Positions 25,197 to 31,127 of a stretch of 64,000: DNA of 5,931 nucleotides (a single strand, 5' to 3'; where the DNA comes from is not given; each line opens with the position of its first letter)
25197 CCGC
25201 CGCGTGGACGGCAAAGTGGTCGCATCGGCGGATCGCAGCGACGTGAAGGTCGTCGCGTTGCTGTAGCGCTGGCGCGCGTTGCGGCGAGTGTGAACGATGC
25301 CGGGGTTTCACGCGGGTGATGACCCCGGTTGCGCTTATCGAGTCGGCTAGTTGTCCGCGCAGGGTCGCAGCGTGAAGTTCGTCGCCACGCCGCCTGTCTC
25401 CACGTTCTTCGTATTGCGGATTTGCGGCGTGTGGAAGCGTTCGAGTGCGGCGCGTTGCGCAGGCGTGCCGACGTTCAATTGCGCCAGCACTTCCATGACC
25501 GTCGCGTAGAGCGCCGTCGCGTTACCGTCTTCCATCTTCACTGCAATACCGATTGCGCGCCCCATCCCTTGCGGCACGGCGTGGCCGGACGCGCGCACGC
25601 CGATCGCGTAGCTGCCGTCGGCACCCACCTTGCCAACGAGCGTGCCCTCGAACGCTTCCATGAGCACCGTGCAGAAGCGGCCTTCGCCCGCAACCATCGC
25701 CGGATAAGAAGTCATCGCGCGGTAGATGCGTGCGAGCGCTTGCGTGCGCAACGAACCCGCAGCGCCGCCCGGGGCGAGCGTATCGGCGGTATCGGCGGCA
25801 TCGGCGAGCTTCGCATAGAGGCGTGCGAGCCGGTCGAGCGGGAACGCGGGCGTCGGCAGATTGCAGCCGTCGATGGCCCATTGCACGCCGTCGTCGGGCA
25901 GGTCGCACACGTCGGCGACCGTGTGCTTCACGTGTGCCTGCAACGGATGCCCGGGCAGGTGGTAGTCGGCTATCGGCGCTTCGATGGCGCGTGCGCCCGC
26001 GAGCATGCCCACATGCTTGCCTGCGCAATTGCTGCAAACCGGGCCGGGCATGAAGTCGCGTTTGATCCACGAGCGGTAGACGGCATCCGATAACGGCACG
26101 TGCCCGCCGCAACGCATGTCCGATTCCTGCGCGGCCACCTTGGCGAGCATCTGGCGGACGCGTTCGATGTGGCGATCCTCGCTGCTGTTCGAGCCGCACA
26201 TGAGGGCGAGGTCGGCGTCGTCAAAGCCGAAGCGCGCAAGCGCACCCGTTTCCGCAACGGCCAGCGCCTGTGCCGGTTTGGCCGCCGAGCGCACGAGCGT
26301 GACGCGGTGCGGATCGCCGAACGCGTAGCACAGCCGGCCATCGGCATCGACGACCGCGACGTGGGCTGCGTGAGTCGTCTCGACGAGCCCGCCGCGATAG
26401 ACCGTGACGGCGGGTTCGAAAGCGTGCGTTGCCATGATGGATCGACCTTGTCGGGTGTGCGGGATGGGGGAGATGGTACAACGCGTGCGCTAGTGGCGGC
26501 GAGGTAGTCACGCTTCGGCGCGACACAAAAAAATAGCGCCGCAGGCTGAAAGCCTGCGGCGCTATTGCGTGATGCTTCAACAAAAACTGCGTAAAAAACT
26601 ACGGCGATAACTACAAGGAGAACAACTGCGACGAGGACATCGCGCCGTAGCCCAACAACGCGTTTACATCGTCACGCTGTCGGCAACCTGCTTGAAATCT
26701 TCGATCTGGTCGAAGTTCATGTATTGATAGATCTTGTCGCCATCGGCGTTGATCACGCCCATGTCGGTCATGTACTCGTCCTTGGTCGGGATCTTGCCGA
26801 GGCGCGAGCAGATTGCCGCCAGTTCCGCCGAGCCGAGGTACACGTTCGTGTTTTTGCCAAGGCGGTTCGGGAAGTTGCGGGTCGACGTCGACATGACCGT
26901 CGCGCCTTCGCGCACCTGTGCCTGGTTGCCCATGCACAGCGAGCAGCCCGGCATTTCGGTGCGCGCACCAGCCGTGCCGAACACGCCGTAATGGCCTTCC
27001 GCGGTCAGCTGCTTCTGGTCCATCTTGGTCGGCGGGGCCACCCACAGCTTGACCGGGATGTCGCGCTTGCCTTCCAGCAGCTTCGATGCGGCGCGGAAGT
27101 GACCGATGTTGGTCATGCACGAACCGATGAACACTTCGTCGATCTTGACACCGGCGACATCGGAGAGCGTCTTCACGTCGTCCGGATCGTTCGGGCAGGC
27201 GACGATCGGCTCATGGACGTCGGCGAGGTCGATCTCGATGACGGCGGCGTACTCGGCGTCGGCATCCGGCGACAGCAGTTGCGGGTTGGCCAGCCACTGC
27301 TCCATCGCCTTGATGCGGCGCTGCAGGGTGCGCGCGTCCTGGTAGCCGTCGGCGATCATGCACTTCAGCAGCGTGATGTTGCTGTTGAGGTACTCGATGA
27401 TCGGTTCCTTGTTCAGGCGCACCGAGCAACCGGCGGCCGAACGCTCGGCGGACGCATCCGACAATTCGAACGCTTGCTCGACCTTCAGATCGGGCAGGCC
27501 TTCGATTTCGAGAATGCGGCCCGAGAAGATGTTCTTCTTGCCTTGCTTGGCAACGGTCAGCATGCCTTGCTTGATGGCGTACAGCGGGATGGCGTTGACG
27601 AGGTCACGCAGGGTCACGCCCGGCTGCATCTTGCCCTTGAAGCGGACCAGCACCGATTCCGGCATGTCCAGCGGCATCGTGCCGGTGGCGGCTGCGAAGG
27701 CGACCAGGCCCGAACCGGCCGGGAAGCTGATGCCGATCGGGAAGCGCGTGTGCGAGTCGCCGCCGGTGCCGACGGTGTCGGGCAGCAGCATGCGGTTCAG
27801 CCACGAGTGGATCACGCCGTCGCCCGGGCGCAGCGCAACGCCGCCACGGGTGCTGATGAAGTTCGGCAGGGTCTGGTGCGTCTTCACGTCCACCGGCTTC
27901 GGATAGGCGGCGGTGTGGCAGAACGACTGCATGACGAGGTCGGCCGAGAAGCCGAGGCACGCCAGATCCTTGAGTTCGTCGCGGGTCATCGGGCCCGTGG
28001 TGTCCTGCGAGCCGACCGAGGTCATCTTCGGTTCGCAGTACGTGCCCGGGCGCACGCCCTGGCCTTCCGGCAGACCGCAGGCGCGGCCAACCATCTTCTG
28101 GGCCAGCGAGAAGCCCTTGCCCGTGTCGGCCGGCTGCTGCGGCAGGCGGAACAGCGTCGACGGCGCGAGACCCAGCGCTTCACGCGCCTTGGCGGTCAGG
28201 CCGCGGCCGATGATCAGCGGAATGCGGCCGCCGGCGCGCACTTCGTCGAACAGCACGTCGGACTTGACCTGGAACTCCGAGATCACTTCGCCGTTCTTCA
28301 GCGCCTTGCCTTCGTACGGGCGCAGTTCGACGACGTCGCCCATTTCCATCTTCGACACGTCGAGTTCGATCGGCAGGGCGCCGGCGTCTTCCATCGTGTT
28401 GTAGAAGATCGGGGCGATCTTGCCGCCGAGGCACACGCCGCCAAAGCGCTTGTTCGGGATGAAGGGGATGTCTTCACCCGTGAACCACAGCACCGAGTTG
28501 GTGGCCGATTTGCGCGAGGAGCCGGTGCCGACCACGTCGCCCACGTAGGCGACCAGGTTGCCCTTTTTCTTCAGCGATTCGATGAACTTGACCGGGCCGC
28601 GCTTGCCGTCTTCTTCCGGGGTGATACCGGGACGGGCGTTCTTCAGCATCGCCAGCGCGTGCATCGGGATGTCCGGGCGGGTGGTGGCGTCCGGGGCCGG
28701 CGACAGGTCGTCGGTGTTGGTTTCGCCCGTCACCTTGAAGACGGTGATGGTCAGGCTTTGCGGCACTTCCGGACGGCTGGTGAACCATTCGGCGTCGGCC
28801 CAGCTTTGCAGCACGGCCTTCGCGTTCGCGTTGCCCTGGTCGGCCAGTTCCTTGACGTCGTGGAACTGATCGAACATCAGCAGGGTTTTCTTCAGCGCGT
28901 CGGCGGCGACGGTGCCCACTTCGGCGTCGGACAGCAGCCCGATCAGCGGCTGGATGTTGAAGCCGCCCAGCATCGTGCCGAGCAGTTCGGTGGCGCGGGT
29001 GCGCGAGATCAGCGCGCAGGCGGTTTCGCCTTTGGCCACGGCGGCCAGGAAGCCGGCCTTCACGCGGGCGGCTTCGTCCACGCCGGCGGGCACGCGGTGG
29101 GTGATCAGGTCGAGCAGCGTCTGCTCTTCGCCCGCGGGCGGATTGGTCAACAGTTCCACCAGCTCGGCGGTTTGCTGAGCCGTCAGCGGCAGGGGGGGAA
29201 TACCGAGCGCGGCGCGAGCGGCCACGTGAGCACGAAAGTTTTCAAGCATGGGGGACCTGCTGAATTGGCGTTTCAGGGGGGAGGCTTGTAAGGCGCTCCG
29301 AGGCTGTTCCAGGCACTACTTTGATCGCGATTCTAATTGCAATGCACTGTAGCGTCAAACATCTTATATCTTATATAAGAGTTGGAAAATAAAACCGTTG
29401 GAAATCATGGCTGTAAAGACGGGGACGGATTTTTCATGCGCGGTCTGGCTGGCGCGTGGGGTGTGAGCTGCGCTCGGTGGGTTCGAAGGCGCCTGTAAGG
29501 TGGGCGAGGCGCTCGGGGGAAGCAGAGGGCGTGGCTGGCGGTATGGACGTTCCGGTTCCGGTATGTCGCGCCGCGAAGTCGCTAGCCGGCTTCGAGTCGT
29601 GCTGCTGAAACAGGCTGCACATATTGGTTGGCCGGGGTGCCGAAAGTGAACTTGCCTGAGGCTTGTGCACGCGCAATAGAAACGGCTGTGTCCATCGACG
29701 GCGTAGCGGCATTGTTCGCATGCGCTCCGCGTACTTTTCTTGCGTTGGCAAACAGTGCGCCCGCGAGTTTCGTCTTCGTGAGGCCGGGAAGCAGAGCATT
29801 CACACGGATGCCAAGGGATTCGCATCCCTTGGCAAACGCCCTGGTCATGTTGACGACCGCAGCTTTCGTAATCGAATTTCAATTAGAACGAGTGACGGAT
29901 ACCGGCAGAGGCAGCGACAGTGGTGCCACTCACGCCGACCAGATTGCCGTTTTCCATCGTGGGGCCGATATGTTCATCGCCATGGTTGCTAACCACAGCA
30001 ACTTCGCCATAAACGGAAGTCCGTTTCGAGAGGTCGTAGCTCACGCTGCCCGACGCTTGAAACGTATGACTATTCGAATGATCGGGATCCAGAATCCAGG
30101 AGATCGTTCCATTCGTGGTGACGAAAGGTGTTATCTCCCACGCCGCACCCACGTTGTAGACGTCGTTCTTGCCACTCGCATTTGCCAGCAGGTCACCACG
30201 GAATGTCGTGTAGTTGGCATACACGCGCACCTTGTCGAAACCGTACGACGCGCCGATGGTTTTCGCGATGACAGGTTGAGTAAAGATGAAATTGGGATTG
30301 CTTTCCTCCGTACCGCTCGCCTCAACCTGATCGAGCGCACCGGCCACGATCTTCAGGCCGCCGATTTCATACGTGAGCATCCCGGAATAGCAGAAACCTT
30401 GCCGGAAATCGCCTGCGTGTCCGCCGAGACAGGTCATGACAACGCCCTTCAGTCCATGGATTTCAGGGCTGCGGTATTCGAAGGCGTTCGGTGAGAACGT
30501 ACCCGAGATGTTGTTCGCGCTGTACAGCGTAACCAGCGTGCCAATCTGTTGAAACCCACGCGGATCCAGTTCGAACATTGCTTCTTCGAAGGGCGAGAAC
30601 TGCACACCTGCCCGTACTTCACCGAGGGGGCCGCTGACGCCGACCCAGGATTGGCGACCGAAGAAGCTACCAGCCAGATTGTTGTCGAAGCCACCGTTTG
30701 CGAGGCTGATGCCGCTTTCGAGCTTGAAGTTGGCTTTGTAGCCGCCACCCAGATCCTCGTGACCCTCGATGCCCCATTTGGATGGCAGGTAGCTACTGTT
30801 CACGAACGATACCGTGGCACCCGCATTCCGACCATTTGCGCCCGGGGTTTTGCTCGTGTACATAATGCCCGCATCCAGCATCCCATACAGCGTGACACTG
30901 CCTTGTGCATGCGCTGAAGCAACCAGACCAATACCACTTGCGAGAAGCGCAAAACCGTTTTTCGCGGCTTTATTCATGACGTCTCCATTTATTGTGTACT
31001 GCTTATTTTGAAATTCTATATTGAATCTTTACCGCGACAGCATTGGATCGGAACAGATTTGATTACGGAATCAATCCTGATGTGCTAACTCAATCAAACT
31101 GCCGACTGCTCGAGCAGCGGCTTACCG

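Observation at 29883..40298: Self-contained CoA-dependent pathway for an unknown substituted succinate: uptake, activation, oxidation, hydration, retro-Claisen cleavage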

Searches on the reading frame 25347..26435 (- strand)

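Call 6: search_protein_families(library=pfam, proteins=[window:25347-26435:-])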
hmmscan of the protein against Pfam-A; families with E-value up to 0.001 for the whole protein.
window:25347-26435:- (362 aa): 1 family
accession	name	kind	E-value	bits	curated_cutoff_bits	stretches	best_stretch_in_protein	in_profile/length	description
PF06089.17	Asparaginase_II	-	1.5e-119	399.2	25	1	10-350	1-320/322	L-asparaginase II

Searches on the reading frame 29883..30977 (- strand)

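Call 3: search_protein_families(library=pfam, proteins=[window:29883-30977:-])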
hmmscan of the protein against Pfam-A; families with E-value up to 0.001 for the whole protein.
window:29883-30977:- (364 aa): 2 families
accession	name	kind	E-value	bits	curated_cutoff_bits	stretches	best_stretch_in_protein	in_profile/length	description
PF13609.12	Porin_4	-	3.9e-44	152.1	27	1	18-333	7-309/310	Gram-negative porin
PF00267.27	Porin_1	-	8.2e-06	25.9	23.7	1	66-332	31-314/337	Gram-negative porin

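Call 4: search_protein_families(library=ncbifam, proteins=[window:29883-30977:-])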
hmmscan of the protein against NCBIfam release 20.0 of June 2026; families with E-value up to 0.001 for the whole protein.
window:29883-30977:- (364 aa): 1 family
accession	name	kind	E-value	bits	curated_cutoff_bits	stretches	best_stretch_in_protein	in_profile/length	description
NF040479.1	porin_porB_Neis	equivalog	2.4e-11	43.6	480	1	21-131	14-117/344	trimeric porin PorB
